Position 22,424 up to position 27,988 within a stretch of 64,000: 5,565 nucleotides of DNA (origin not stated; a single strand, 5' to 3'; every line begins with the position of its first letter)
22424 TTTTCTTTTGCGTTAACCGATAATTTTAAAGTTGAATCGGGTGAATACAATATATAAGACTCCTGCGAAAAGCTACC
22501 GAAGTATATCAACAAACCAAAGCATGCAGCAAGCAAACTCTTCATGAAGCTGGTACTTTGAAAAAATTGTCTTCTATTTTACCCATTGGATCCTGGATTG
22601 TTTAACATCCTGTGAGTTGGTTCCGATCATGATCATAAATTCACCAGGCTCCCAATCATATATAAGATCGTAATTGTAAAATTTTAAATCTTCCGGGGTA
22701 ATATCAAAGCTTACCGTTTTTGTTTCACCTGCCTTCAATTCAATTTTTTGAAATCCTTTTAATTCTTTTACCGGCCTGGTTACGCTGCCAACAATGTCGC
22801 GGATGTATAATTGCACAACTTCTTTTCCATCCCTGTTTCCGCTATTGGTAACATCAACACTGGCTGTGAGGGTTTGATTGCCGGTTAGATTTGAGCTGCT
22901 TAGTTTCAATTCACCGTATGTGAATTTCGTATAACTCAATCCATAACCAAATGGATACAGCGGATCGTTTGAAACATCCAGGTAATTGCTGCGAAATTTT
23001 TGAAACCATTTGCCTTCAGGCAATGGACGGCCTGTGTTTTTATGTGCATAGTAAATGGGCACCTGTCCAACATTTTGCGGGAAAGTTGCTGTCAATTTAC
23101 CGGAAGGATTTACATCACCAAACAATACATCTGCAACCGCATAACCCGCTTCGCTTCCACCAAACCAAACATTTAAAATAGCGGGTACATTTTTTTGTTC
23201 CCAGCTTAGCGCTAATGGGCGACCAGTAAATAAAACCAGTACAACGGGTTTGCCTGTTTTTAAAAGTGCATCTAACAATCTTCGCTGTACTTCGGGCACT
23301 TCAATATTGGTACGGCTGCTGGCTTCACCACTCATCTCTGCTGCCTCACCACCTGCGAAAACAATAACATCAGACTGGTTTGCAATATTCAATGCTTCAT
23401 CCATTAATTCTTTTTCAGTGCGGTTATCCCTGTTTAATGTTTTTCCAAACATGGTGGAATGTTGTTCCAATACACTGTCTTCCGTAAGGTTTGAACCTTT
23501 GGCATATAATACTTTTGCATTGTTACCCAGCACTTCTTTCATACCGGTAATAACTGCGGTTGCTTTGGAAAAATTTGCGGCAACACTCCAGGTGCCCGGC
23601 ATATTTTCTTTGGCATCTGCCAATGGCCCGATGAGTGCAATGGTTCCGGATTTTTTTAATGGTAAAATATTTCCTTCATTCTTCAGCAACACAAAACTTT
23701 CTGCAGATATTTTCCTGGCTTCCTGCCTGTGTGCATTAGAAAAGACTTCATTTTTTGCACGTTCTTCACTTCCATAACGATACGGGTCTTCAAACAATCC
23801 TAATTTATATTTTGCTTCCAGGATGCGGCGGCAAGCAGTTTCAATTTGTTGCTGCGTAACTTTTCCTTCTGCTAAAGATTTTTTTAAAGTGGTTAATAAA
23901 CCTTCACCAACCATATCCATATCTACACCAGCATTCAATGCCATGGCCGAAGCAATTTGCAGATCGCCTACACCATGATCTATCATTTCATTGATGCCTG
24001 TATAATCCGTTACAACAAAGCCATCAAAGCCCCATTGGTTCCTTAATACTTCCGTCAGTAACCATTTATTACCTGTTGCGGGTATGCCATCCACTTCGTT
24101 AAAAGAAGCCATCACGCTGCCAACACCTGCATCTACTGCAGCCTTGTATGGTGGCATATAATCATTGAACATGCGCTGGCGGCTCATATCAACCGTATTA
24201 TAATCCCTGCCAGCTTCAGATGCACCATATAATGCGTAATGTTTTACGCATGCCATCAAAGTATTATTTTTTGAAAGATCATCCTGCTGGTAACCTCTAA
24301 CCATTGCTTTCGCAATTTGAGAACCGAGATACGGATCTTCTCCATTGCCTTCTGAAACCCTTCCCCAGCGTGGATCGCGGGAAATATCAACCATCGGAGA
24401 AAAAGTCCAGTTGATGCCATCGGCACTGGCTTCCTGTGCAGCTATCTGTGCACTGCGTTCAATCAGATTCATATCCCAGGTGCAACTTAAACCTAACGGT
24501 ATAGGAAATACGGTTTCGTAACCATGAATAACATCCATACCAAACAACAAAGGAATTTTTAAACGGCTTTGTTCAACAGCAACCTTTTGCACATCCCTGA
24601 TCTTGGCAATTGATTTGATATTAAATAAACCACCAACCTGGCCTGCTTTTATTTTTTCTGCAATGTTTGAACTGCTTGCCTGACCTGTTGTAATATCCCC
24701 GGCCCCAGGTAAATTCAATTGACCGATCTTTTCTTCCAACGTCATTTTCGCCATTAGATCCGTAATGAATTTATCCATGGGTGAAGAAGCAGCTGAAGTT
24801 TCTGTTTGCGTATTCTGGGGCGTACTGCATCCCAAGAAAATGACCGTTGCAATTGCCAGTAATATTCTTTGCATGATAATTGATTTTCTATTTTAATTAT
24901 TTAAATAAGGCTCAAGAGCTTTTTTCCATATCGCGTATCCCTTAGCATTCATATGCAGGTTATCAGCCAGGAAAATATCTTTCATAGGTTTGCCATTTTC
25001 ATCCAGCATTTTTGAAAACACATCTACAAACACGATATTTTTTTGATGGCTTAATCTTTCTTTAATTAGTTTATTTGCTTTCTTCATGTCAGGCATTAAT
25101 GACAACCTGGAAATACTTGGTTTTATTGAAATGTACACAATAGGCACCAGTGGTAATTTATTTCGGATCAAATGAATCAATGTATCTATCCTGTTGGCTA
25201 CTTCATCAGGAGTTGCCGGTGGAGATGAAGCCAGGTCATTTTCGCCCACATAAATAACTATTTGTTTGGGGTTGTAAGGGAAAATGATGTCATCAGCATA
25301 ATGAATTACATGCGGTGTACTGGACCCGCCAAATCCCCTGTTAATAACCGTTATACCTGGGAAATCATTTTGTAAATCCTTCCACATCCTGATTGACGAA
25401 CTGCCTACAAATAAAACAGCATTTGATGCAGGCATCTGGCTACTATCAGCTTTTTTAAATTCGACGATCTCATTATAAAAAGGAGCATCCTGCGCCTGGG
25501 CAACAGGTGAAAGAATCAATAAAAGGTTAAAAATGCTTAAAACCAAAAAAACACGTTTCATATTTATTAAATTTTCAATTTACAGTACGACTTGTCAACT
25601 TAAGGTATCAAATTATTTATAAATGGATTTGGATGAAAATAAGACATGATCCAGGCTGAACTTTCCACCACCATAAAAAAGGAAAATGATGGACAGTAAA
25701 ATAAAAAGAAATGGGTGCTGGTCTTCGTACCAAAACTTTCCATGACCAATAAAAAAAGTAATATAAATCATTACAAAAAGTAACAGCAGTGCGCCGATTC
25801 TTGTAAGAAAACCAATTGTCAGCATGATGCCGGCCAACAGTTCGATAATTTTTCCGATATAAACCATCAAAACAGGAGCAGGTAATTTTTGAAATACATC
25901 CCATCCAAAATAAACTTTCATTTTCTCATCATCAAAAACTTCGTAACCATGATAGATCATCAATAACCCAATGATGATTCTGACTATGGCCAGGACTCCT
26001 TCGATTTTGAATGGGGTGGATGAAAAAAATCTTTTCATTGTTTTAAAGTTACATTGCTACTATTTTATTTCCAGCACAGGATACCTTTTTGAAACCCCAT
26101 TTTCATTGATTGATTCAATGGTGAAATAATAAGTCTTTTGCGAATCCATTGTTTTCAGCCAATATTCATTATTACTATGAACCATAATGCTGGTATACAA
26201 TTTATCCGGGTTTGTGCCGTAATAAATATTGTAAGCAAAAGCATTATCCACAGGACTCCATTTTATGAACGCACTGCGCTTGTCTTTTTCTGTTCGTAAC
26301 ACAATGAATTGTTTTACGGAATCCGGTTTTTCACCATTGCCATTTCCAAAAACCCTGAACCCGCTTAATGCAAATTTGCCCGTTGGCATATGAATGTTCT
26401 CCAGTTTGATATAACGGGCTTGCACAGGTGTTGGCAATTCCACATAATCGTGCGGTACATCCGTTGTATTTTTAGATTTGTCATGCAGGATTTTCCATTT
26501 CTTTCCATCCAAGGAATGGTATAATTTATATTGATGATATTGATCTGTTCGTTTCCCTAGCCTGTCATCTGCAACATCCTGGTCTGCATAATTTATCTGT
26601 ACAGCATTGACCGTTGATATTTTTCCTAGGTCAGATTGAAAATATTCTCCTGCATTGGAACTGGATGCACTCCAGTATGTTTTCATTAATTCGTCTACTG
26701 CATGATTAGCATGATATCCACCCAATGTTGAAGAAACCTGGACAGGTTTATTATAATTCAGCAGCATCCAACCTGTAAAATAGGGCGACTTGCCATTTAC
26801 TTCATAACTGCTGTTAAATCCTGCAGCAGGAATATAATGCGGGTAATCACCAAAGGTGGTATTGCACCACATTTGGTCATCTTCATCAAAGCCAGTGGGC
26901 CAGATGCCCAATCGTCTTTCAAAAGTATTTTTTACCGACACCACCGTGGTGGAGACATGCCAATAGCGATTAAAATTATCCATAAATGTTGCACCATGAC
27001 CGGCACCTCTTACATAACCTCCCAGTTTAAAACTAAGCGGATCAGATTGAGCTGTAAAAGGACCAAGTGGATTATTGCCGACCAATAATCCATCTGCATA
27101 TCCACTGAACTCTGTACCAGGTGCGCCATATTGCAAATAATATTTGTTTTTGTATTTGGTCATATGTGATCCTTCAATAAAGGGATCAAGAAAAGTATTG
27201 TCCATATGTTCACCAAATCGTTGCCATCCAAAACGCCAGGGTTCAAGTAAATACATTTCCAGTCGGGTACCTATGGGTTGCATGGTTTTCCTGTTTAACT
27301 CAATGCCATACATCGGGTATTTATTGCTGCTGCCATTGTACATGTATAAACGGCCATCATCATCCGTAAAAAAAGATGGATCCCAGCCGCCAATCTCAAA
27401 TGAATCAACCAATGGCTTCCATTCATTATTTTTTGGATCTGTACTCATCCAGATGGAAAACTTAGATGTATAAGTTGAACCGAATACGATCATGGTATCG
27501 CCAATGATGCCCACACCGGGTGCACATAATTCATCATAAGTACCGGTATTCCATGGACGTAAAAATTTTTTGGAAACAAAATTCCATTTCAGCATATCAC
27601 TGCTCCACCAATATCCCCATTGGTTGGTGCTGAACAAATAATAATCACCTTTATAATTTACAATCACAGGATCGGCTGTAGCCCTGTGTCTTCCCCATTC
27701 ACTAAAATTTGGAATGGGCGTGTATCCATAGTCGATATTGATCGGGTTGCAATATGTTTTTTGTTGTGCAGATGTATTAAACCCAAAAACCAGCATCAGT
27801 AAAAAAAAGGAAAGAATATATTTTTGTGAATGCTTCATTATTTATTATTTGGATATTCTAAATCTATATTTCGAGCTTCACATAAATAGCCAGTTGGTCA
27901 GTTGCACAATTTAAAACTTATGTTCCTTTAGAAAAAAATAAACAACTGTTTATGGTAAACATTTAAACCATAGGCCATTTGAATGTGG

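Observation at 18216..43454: PUL2: two GH144-like genes plus GH3, suggesting a beta-1,2-glucan locus, but with an unexpectedly decorated enzyme set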

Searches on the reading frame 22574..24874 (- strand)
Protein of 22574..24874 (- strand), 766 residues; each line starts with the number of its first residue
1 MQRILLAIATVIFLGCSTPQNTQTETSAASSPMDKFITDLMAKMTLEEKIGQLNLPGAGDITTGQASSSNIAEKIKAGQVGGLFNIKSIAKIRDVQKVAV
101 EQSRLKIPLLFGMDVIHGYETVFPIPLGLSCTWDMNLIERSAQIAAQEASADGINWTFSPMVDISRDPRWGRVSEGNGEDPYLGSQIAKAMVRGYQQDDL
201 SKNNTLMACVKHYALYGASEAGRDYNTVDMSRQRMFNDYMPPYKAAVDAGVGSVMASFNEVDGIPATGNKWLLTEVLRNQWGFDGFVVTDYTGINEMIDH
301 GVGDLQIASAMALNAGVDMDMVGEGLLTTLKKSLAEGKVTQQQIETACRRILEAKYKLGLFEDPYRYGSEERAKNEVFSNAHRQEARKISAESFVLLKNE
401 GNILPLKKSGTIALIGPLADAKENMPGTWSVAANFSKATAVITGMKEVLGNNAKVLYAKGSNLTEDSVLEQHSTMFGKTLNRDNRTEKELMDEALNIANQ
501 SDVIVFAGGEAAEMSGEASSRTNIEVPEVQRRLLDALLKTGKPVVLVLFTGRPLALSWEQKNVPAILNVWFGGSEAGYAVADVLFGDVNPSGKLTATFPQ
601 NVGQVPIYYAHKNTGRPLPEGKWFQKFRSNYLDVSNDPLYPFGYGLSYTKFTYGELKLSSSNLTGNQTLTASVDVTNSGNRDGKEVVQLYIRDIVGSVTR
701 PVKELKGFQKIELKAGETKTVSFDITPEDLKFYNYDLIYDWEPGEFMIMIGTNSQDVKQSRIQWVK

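Call 3: search_protein_families(library=pfam, proteins=[window:22574-24874:-], max_evalue=0.01)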
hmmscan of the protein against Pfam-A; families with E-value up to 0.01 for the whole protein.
window:22574-24874:- (766 aa): 4 families
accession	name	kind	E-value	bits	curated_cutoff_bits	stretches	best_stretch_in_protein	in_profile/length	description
PF00933.27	Glyco_hydro_3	-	3e-82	277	27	1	45-353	1-315/316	Glycosyl hydrolase family 3 N terminal domain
PF01915.27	Glyco_hydro_3_C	-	8.3e-59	199.4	31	1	395-648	2-200/200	Glycosyl hydrolase family 3 C-terminal domain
PF14310.12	Fn3-like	-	1.4e-24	86.5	25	1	685-754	1-71/71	Fibronectin type III-like domain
PF07705.17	CARDB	-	0.00059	20.4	22.7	1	658-738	10-80/101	CARDB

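Call 8: search_solved_structures(query=window:22574-24874:-, max_evalue=1e-20)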
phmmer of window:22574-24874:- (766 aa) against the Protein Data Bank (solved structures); distinct sequences matched with E-value up to 1e-20: 79 (the best 60 are shown).
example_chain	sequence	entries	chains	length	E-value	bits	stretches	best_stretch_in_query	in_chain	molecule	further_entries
3u48_A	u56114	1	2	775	0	1303.8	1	33-766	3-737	JMB19063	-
3u4a_A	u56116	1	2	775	0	1301.5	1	33-766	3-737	JMB19063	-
9urf_A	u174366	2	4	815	0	1189.7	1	27-761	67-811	beta-glucosidase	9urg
5xxl_A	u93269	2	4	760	0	1184.3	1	31-762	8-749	Periplasmic beta-glucosidase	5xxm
5xxn_A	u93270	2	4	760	0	1182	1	31-762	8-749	Periplasmic beta-glucosidase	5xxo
5tf0_A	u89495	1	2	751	0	1180.3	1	30-762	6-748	Glycosyl hydrolase family 3 N-terminal domain protein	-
6r5i_A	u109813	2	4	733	2.1e-234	783.4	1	34-757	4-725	Periplasmic beta-glucosidase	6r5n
6r5p_B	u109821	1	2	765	4.1e-234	782.4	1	30-757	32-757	Periplasmic beta-glucosidase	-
6r5r_A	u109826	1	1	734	8.2e-234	781.4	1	33-757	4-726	Periplasmic beta-glucosidase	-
6r5o_B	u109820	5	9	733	1e-233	781.1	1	34-757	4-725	Periplasmic beta-glucosidase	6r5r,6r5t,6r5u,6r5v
4zoa_A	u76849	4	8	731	1.2e-173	582.5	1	37-759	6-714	Lin1840 protein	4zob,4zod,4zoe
4zo6_A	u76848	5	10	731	1.5e-172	578.8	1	37-759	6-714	Lin1840 protein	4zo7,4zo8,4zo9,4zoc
7zb3_A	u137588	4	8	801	3.6e-140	471.8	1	30-758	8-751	Beta-xylosidase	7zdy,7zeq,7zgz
8c7f_A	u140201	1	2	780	3.7e-139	468.5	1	30-758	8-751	Xylosidase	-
5z87_A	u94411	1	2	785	2.1e-127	429.6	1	40-763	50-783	EmGH1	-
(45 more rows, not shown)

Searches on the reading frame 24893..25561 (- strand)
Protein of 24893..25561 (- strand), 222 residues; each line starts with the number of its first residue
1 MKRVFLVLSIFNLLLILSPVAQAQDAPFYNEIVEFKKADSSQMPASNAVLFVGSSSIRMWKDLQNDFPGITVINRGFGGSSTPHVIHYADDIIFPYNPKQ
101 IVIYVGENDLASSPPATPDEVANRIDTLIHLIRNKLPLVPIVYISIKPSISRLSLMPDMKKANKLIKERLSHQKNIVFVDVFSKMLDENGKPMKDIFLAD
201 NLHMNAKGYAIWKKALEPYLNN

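Call 3: search_protein_families(library=pfam, proteins=[window:24893-25561:-], max_evalue=0.01)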
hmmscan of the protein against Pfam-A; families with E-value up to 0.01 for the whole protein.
window:24893-25561:- (222 aa): 3 families
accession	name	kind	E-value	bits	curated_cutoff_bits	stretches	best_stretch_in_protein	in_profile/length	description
PF13472.12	Lipase_GDSL_2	-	1.1e-15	59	32.9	1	61-211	25-178/178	GDSL-like Lipase/Acylhydrolase family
PF00657.28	Lipase_GDSL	-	6.9e-08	33.3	23.6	1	58-214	24-206/208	GDSL-like Lipase/Acylhydrolase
PF04311.20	DUF459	-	0.006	16.4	27.2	0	96-196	58-164/197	Protein of unknown function (DUF459)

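Call 15: search_protein_families(library=ncbifam, proteins=[window:24893-25561:-], max_evalue=0.001)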
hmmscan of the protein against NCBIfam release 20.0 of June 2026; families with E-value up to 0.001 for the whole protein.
window:24893-25561:- (222 aa): 0 families

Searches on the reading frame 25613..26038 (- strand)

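Call 3: search_protein_families(library=pfam, proteins=[window:25613-26038:-], max_evalue=0.01)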
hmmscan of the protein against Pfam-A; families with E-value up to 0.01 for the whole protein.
window:25613-26038:- (141 aa): 4 families
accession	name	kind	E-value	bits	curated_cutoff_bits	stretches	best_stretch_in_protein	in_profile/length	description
PF07681.17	DoxX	-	3.6e-14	53.6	23.6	1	16-97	2-83/85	DoxX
PF05090.19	HTTM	-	8e-06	26.1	27.7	1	15-136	8-133/259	HTTM domain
PF04173.18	DoxD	-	5.9e-05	23.5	22.7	1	58-134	68-145/167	TQO small subunit DoxD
PF07291.16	MauE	-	0.005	17.6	27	1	15-99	4-89/128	Methylamine utilisation protein MauE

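Call 15: search_protein_families(library=ncbifam, proteins=[window:25613-26038:-], max_evalue=0.001)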
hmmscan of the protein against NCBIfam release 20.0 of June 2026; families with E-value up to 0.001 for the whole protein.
window:25613-26038:- (141 aa): 1 family
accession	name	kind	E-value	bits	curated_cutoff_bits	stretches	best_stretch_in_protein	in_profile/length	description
NF050144.1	matur_HvfX_fam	equivalog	2.6e-09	37.5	80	1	18-98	6-88/165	HvfX family Cu-binding RiPP maturation protein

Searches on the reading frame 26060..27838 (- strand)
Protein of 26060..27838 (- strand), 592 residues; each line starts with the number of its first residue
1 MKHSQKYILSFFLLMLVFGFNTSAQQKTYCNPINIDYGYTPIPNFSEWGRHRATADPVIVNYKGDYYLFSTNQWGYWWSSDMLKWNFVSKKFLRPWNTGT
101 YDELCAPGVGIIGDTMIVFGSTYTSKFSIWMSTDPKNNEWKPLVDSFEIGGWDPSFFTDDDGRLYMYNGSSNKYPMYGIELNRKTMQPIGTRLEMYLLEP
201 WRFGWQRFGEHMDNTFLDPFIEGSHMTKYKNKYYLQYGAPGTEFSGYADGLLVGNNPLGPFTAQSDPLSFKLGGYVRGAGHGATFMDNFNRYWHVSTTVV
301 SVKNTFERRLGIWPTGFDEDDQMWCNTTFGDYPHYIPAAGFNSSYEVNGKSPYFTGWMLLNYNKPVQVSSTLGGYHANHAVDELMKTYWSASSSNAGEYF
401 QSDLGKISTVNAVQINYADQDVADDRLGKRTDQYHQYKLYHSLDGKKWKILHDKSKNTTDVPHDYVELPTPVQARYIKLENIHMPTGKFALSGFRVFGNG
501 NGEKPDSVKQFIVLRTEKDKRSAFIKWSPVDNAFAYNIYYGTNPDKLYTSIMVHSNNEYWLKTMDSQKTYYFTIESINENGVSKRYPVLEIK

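Call 3: search_protein_families(library=pfam, proteins=[window:26060-27838:-], max_evalue=0.01)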
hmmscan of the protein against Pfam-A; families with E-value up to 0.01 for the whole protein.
window:26060-27838:- (592 aa): 3 families
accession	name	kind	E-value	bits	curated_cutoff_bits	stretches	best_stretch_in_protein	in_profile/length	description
PF04616.20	Glyco_hydro_43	-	1.3e-18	67.8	32.2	1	54-321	10-286/288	Glycosyl hydrolases family 43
PF00754.31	F5_F8_type_C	-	1.3e-17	64.6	28.2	1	367-483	3-114/127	F5/8 type C domain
PF22633.2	F5_F8_type_C_2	-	1.4e-09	38.8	27.8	1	379-479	1-91/91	NedA-like, galactose-binding domain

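Call 9: search_solved_structures(query=window:26060-27838:-, max_evalue=0.001)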
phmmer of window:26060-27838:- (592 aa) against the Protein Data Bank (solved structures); distinct sequences matched with E-value up to 0.001: 5.
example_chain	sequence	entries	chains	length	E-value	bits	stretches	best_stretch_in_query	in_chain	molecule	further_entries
7rg7_A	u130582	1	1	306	2.3e-06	29.8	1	394-501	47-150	nano CLostridial Antibody Mimetic Protein 8 VHH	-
7rga_A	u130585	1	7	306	4.1e-06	28.9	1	392-501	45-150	nano CLostridial Antibody Mimetic Protein 3 VHH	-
2w1q_A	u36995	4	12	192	8.5e-06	27.9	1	391-497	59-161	HYALURONOGLUCOSAMINIDASE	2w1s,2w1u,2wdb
5glk_A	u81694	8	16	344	0.00021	23.2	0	220-269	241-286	Glycoside hydrolase family 43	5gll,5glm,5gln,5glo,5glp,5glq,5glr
4qqs_A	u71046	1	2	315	0.00031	22.7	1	54-284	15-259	Glycoside hydrolase family 43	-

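Call 15: search_protein_families(library=ncbifam, proteins=[window:26060-27838:-], max_evalue=0.001)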
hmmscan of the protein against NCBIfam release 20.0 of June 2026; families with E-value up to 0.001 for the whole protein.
window:26060-27838:- (592 aa): 0 families

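Call 35: find_homologous_proteins(query=window:26060-27838:-, max_evalue=0.00001)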
Query window:26060-27838:- (592 aa): 7997 proteins with E <= 0.00001 among 8000 candidates; the best 120 are listed.
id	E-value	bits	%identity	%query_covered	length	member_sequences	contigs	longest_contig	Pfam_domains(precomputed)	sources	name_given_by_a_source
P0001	0.0e+0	1418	100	100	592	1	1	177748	PF00754.32,PF22633.4,PF04616.21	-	-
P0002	0.0e+0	1322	94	98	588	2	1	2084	PF00754.32,PF22633.4,PF04616.21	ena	-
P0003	0.0e+0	1321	94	98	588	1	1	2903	PF00754.32,PF22633.4,PF04616.21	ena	-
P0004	0.0e+0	1303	91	100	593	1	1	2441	PF00754.32,PF22633.4,PF04616.21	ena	-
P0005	0.0e+0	1206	87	96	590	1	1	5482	PF00754.32,PF22633.4,PF04616.21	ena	-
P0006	0.0e+0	1201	85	99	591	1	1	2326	PF00754.32,PF22633.4,PF04616.21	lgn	-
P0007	0.0e+0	1195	84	99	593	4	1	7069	PF00754.32,PF22633.4,PF04616.21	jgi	jgi:hypothetical protein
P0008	0.0e+0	1195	84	100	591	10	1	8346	PF00754.32,PF22633.4,PF04616.21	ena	-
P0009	0.0e+0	1194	86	96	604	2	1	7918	PF00754.32,PF22633.4,PF04616.21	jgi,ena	-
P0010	0.0e+0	1192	84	100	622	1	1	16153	PF00754.32,PF22633.4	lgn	-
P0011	0.0e+0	1192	85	99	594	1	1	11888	PF00754.32,PF22633.4,PF04616.21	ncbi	ncbi:MAG: family 43 glycosylhydrolase [Chitinophagaceae bacterium]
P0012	0.0e+0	1191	84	99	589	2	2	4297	PF00754.32,PF22633.4,PF04616.21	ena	-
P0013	0.0e+0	1191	84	99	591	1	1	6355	PF00754.32,PF22633.4,PF04616.21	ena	-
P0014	0.0e+0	1191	83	99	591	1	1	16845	PF00754.32,PF22633.4,PF04616.21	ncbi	-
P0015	0.0e+0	1190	84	99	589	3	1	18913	PF00754.32,PF22633.4,PF04616.21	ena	-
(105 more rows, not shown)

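Call 42: predict_structure(alignment_id=A1)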
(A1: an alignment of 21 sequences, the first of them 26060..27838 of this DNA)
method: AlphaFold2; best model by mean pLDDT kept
length: 592 residues; sequences in the alignment: 21
mean_pLDDT: 70.3   pTM: 0.74
mean pLDDT of the five models: 70.3, 69.9, 68.6, 67.7, 67.2
residues with pLDDT >= 90: 98; 70-90: 241; 50-70: 132; < 50: 121
segments of 3 or more residues with pLDDT < 50: 19-26, 30-53, 73-76, 94-103, 204-218, 241-247, 267-280, 301-306, 337-352, 385-387, 420-429
pLDDT, mean of each block of 10 residues (from residue 1): 60 60 46 39 33 61 80 52 55 45 60 82 62 83 64 79 84 79 86 81 43 41 81 78 46 89 59 31 76 71 50 78 75 57 38 69 86 61 57 83 94 76 49 83 97 87 78 95 78 84 92 79 87 88 79 81 75 91 91 88
secondary structure, 60 per line:
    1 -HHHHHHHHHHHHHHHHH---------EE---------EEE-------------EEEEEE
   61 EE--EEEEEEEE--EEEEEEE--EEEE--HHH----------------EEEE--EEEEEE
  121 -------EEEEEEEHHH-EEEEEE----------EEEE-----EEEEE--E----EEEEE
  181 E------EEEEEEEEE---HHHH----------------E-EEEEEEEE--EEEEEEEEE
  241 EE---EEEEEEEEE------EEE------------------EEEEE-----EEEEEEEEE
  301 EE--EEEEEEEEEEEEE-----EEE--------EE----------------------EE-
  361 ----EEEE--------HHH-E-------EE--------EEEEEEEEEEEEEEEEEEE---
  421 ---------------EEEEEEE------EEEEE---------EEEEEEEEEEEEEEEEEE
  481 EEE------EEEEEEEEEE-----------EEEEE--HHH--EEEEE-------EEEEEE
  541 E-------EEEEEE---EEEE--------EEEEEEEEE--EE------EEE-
elements in order: H2-18 E39-41 E55-62 E65-72 E75-81 E84-87 E109-112 E115-120 E128-134 E139-144 E155-158 E164-168 E176-181 E188-196 H200-203 E222-229 E232-242 E246-254 E261-263 E282-286 E292-302 E305-317 E323-325 E365-368 E399-417 E436-442 E449-453 E463-483 E490-499 E511-515 E523-527 E535-541 E549-554 E558-561 E570-578 E589-591

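Call 45: fold_search(model_id=the predicted structure, library=pdb)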
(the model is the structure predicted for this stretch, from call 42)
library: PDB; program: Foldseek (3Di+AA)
matches with E <= 10: 1685; with E <= 0.001: 561
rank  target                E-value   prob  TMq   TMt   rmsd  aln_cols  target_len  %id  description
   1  5msx_A                4.0e-19  1.00  0.40  0.50   9.7       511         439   17  Glycoside hydrolase BT_3662 (released 2017-03-22)
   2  5msx_C                6.9e-19  1.00  0.41  0.52   9.4       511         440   17  Glycoside hydrolase BT_3662 (released 2017-03-22)
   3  5z5d                  8.6e-16  1.00  0.36  0.42  14.2       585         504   15  Crystal structure of a thermostable glycoside hydrolase family 43 {beta}-1,4-xylosidase from Geobacillus thermoleovorans (released 2018-04-25)
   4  6ms3_A                1.2e-15  1.00  0.37  0.42  14.4       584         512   14  Crystal structure of the GH43 protein BlXynB mutant (K247S) from Bacillus licheniformis (released 2019-04-17)
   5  5jow_A                6.4e-15  1.00  0.37  0.43  15.0       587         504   14  Bacteroides ovatus Xyloglucan PUL GH43A (released 2016-08-10)
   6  5jox_A                9.5e-15  1.00  0.38  0.44  15.1       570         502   14  Bacteroides ovatus Xyloglucan PUL GH43A in complex with AraDNJ (released 2016-08-10)
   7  5jox_B                1.2e-14  1.00  0.39  0.45  14.9       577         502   14  Bacteroides ovatus Xyloglucan PUL GH43A in complex with AraDNJ (released 2016-08-10)
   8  3c7e                  3.0e-14  1.00  0.34  0.40  12.1       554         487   16  Crystal structure of a glycoside hydrolase family 43 arabinoxylan arabinofuranohydrolase from Bacillus subtilis. (released 2008-11-18)
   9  8hcj_A                6.7e-14  1.00  0.36  0.47  11.8       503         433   14  Structure of GH43 family enzyme, Xylan 1, 4 Beta- xylosidase from pseudopedobacter saltans (released 2023-11-15)
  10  8hcj_C                1.1e-13  1.00  0.37  0.48  11.5       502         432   14  Structure of GH43 family enzyme, Xylan 1, 4 Beta- xylosidase from pseudopedobacter saltans (released 2023-11-15)
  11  7erl_A                1.1e-13  1.00  0.36  0.39  15.9       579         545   15  GH43 domain of bifunctional endoxylanase and arabinofuranosidase of Bi0569 (released 2022-05-18)
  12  1yrz_A                1.1e-13  1.00  0.37  0.41  18.9       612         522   14  Crystal structure of xylan beta-1,4-xylosidase from Bacillus Halodurans C-125 (released 2005-02-22)
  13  9no3_A                3.5e-13  1.00  0.37  0.45  11.6       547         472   13  The bifunctional arabinofuranosidase/xylosidase from metagenome of Pseudacanthotermes militaris. (released 2025-10-08)
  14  6ife_A                3.7e-13  1.00  0.37  0.41  15.0       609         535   10  A Glycoside Hydrolase Family 43 beta-Xylosidase (released 2019-03-13)
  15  5joz_A                4.1e-13  1.00  0.37  0.43  15.3       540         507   13  Bacteroides ovatus Xyloglucan PUL GH43B (released 2016-08-10)
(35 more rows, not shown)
